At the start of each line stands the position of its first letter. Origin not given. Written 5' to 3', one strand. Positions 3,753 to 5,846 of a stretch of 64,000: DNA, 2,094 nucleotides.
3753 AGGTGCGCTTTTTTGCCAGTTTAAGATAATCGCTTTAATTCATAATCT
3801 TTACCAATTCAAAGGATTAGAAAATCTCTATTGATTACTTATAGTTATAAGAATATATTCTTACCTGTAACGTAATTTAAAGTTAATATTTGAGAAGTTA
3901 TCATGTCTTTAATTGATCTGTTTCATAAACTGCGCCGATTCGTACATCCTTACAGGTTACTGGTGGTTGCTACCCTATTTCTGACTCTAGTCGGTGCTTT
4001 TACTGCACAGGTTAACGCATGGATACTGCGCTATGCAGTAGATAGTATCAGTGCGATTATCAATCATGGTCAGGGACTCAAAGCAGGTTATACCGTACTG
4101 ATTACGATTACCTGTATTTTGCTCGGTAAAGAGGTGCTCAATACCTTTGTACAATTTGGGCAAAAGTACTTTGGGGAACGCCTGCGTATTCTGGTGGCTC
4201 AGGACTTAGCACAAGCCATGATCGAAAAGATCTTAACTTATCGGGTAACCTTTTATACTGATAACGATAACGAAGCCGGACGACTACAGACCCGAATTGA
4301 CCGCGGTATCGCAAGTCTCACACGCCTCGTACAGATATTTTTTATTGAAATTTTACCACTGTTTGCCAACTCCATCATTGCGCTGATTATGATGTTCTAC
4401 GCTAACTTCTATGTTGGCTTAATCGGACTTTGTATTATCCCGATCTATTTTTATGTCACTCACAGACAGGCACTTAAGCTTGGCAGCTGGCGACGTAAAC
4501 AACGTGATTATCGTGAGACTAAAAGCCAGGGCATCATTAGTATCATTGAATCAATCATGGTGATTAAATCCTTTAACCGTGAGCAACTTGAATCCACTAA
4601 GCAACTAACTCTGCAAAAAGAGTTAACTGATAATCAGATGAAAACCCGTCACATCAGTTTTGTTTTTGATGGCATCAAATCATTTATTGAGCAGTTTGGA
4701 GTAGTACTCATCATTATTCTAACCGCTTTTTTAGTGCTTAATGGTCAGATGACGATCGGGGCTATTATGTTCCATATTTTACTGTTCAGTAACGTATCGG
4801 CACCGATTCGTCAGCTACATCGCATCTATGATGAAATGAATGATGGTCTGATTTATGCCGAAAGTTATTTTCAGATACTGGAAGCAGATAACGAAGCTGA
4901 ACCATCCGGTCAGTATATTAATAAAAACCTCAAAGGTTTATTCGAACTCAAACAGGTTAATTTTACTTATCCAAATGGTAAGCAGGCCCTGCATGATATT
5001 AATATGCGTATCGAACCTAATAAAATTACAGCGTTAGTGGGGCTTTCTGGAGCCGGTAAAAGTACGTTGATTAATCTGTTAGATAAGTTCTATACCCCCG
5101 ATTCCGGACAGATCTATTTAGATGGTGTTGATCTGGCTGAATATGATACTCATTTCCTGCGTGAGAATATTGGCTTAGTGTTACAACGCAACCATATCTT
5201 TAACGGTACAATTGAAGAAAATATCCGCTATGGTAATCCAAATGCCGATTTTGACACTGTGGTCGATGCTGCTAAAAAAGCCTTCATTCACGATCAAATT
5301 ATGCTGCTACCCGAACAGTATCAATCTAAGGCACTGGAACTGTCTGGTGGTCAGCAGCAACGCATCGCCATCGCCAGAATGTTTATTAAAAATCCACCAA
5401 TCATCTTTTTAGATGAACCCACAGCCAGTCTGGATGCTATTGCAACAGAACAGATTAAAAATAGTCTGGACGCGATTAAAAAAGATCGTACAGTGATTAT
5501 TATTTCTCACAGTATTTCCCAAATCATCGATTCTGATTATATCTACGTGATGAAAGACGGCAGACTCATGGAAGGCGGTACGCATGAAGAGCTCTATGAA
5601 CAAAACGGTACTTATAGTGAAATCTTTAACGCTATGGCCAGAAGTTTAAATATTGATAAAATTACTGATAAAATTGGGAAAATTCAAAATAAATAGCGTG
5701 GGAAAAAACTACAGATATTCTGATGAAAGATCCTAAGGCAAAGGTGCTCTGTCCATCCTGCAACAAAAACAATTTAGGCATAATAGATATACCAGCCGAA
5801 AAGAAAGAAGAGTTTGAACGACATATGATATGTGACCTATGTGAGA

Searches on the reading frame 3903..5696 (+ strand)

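Call 78: search_protein_families(library=pfam, proteins=[window:3903-5696:+], max_evalue=0.001)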
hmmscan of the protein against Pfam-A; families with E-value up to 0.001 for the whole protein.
window:3903-5696:+ (597 aa): 6 families
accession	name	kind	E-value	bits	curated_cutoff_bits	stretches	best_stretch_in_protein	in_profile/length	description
PF00005.33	ABC_tran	-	2e-33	116.3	25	1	363-508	1-137/137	ABC transporter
PF00664.28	ABC_membrane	-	1.4e-25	91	28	1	23-298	3-270/274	ABC transporter transmembrane region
PF13304.12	AAA_21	-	2.9e-07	31.3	27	0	479-539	237-300/304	AAA domain, putative AbiEii toxin, Type IV TA system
PF02463.25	SMC_N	-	4.2e-07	30.1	40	1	465-549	135-210/220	RecF/RecN/SMC N terminal domain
PF03193.22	RsgA_GTPase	-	3.1e-06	27.6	30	1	355-395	89-128/174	RsgA GTPase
PF13555.12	AAA_29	-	0.00072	19.7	27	0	364-391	13-40/61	P-loop containing region of AAA domain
